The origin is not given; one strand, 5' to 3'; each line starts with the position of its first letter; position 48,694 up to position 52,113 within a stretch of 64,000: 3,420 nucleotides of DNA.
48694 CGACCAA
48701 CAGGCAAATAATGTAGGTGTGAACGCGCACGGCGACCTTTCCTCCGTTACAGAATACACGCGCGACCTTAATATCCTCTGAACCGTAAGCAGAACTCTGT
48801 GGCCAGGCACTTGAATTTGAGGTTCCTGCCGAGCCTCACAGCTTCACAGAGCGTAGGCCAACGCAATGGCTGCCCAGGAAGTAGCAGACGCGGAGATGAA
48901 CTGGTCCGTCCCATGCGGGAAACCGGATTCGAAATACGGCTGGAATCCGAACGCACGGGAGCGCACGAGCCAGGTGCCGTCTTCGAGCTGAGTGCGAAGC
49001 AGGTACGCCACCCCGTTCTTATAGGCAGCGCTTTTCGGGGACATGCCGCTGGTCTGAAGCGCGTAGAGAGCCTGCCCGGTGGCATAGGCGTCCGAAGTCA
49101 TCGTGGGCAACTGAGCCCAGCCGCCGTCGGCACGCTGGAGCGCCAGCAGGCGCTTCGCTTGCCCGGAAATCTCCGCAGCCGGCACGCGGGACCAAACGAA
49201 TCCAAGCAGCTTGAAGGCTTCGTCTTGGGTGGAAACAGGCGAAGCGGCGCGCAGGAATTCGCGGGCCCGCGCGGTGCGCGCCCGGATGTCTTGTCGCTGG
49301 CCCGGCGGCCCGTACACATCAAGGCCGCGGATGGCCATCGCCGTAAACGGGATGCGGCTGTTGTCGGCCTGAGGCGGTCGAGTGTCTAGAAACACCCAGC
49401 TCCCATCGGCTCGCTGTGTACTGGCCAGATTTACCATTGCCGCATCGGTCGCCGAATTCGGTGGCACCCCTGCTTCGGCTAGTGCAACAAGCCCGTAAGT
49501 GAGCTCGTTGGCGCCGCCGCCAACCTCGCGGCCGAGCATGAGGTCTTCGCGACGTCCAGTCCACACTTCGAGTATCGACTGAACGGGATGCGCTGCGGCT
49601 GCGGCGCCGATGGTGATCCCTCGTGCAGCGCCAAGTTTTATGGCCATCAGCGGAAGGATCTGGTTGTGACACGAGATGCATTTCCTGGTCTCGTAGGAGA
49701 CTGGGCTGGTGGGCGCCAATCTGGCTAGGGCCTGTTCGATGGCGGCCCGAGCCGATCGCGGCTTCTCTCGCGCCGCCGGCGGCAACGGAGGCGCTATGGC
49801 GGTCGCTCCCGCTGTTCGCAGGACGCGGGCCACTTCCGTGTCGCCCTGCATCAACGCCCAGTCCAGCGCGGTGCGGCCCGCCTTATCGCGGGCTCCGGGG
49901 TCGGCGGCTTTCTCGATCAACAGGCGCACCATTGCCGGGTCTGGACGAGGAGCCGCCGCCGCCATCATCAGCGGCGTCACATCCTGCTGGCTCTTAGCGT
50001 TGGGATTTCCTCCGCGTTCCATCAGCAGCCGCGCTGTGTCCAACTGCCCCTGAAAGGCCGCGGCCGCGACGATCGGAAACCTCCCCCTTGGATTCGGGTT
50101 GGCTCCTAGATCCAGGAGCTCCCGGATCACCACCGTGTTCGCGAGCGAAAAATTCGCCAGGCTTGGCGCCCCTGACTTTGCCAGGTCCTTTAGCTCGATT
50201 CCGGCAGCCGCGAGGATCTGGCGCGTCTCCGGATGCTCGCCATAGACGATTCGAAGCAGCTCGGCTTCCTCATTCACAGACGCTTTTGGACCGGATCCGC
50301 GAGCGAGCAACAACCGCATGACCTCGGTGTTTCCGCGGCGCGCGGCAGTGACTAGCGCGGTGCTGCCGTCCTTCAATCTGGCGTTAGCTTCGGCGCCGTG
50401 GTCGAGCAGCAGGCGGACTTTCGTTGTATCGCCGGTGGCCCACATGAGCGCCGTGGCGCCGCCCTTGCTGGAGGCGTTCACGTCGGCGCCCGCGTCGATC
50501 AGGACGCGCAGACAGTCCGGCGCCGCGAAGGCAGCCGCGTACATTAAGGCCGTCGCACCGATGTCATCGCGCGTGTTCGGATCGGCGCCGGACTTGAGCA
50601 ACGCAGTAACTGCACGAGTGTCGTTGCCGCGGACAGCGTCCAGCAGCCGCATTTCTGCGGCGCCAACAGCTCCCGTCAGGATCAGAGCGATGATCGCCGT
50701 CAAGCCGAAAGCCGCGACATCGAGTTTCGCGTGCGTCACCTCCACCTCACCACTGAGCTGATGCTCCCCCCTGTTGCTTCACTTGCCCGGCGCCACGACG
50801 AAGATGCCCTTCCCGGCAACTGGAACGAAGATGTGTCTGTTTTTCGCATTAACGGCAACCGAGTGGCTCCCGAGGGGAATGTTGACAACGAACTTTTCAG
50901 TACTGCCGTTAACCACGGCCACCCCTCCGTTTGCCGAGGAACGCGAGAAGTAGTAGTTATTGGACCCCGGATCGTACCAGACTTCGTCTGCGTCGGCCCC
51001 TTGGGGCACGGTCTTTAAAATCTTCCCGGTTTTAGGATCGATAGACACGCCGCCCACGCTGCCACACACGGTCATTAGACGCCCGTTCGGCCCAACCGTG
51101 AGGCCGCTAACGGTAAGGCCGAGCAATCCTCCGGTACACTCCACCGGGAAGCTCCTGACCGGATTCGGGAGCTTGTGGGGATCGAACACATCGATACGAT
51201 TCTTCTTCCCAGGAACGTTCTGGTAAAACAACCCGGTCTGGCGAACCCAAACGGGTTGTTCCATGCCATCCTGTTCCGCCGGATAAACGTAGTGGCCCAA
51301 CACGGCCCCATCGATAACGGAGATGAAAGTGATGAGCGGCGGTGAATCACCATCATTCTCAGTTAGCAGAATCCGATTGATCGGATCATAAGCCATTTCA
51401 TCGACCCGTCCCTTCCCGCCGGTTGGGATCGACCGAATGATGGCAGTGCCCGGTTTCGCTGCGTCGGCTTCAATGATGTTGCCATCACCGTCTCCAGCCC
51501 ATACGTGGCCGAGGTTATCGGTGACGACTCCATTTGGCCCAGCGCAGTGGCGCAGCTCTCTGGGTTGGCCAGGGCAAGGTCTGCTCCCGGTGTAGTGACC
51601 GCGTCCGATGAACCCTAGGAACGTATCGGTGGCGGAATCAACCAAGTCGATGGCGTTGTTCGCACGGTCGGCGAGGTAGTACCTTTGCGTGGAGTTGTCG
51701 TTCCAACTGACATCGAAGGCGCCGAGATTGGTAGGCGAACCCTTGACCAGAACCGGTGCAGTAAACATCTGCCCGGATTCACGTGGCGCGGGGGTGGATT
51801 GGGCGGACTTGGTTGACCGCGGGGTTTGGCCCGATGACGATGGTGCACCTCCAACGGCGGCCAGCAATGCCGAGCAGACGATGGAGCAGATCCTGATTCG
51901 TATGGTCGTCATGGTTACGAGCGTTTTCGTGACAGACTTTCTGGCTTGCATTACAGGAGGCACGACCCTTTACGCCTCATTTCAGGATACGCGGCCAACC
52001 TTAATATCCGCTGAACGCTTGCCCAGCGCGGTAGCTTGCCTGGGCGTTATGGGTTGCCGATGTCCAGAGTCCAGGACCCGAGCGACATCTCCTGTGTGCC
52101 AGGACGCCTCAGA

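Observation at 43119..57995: A 15-kb co-directional envelope-protein cluster headed by a heavy-metal-type two-component system: candidate undescribed extracytoplasmic system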

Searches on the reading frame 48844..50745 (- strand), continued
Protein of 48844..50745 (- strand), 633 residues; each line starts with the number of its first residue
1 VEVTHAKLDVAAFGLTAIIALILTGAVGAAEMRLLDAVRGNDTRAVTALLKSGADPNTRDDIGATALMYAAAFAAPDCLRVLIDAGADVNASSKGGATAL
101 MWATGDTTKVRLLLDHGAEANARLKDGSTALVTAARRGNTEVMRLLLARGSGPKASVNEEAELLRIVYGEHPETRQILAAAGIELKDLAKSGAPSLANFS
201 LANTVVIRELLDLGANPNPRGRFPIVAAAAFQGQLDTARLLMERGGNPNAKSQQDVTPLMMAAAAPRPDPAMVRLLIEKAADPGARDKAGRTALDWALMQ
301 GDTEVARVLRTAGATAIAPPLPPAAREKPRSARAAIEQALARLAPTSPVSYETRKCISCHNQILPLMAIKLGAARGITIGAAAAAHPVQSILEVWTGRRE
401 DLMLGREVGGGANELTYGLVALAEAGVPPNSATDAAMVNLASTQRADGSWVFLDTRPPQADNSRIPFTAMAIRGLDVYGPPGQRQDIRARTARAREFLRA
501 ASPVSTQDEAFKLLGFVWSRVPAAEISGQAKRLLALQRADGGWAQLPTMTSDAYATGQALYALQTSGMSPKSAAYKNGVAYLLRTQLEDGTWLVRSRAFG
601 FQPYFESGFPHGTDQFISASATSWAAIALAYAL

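Call 19: find_encoding_contigs(protein=P0019, flank=10000, max_places=2)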
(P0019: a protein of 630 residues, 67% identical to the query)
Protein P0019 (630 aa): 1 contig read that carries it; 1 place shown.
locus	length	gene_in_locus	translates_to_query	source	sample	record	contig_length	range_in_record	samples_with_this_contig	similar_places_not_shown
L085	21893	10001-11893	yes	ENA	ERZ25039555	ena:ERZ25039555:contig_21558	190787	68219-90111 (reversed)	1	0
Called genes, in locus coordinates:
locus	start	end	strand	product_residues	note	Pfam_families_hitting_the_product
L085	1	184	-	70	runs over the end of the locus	-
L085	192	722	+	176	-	PF18318:Gln-synt_C-ter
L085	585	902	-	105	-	PF18318:Gln-synt_C-ter (weak)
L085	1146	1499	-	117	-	-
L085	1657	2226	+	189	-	-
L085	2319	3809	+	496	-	PF09699:Paired_CXXCH_1 (faint), PF14522:Cytochrome_C7 (faint)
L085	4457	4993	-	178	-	-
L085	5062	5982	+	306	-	-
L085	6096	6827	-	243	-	-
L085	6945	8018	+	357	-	PF20229:ChrB_N, PF09828:ChrB_C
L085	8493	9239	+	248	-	PF05977:MFS_3 (faint), PF12832:MFS_1_like (weak), PF13347:MFS_2, PF01306:LacY_symp (faint), PF07690:MFS_1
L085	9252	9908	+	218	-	PF06439:3keto-disac_hyd (weak)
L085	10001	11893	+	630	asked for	PF00023:Ank (faint), PF12796:Ank_2, PF13606:Ank_3 (faint), PF13637:Ank_4 (faint), PF12796:Ank_2 (weak), PF13857:Ank_5 (weak), PF13243:SQHop_cyclase_C (faint), PF13249:SQHop_cyclase_N (faint)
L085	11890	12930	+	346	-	PF01547:SBP_bac_1, PF13531:SBP_bac_11, PF13416:SBP_bac_8, PF13343:SBP_bac_6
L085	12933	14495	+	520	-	PF00528:BPD_transp_1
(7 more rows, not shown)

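Call 50: search_solved_structures(query=A1, max_evalue=0.01)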
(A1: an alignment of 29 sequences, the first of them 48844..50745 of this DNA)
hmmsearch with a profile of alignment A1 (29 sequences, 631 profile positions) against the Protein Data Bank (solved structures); distinct sequences matched with E-value up to 0.01: 552 (the best 60 are shown).
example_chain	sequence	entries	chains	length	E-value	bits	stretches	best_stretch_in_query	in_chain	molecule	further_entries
5y4d_A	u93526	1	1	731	8e-117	394.7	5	22-286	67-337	Ankyrin-1,Ankyrin-2,Ankyrin-2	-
4rlv_A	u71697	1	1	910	4.7e-113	382.3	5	59-315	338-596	Ankyrin-1, Ankyrin-2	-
7tw3_G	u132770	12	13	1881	1.2e-97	331.4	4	31-320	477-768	Ankyrin-1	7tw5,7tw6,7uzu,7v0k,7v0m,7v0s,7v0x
5le2_A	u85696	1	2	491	5e-88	299.6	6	24-150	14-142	DDD_D12_15_D12_15_D12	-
5leb_A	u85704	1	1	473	6.2e-82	279.5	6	24-146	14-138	DDD_D12_06_D12_06_D12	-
5lec_A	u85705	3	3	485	4.6e-81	276.6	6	25-145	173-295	DDD_D12_12_D12_12_D12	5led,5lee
6mol_A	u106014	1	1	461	1.7e-77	264.8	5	25-150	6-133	Monoextended DARPin R12 (M_R12)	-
7ptx_A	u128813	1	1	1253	5.9e-71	243.2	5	48-313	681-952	Alpha-latrocrustotoxin-Lt1a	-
5vkq_A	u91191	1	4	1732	8.7e-71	242.7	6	21-278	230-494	No mechanoreceptor potential C isoform L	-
5le9_A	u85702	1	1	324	2.3e-61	211.5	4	24-149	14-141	DD_Off7_09_3G124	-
6f5e_A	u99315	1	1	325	2.7e-61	211.3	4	26-141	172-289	DD_D12_10_47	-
5le6_A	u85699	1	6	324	1.6e-60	208.7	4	24-150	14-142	DD_D12_09_D12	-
5le8_A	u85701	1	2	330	2.2e-60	208.3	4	24-150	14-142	DD_D12_15_D12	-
5le3_A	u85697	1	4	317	4.1e-60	207.4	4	24-150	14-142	DD_D12_09_D12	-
1n11_A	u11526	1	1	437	2.6e-59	204.7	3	32-319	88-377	Ankyrin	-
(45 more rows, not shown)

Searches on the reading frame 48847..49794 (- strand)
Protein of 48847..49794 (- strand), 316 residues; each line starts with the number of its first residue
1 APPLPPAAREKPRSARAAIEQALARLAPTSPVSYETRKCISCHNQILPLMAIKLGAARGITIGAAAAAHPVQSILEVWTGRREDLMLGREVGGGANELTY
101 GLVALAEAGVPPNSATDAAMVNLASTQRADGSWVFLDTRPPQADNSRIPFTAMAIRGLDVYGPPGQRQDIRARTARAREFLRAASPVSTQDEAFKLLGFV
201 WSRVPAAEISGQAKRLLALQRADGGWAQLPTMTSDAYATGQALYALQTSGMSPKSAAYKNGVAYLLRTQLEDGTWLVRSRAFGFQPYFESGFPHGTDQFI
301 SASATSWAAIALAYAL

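Call 89: search_protein_families(library=pfam, proteins=[window:48847-49794:-], max_evalue=10)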
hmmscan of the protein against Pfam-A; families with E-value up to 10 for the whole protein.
seq(316 aa): 3 families
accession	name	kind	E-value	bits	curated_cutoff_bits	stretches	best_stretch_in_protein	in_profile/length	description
PF13249.12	SQHop_cyclase_N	-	4.6e-07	29.7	26.2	1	200-257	38-95/291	Squalene-hopene cyclase N-terminal domain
PF13243.12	SQHop_cyclase_C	-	4.2e-05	23.2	26.1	2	216-278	216-287/319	Squalene-hopene cyclase C-terminal domain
PF09282.15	Mago-bind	-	0.052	13.9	20.6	1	124-133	6-15/27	Mago binding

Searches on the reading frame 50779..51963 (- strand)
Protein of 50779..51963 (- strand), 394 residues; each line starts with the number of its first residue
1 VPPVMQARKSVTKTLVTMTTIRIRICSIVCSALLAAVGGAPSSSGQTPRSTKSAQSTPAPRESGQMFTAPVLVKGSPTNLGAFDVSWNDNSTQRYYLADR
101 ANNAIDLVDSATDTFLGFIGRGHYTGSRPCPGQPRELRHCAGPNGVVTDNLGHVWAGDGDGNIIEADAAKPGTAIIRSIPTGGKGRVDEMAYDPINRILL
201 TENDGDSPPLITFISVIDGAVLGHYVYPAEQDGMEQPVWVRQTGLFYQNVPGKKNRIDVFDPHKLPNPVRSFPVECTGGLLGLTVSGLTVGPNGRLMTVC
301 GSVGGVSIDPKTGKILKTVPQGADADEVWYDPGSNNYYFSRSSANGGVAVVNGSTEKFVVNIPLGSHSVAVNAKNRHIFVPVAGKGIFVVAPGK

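Call 3: search_protein_families(library=pfam, proteins=[window:50779-51963:-], max_evalue=0.01)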
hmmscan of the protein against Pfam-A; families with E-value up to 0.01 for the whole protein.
window:50779-51963:- (394 aa): 0 families

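Call 4: search_protein_families(library=ncbifam, proteins=[window:50779-51963:-], max_evalue=0.01)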
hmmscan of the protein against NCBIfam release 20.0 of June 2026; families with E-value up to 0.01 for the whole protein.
window:50779-51963:- (394 aa): 1 family
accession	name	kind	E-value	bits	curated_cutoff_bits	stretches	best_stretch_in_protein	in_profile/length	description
TIGR03866.1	PQQ_ABC_repeats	subfamily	0.00025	20.2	287.3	1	286-366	44-125/310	PQQ-dependent catabolism-associated beta-propeller protein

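Call 89: search_protein_families(library=pfam, proteins=[window:50779-51963:-], max_evalue=10)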
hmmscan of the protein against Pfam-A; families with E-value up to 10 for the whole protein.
window:50779-51963:- (394 aa): 2 families
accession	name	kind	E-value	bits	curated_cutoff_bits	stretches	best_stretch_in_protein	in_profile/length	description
PF07425.16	Pardaxin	-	0.12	12.4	25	1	30-46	15-31/33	Pardaxin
PF01436.27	NHL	-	5.8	7.6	20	1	142-158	3-19/28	NHL repeat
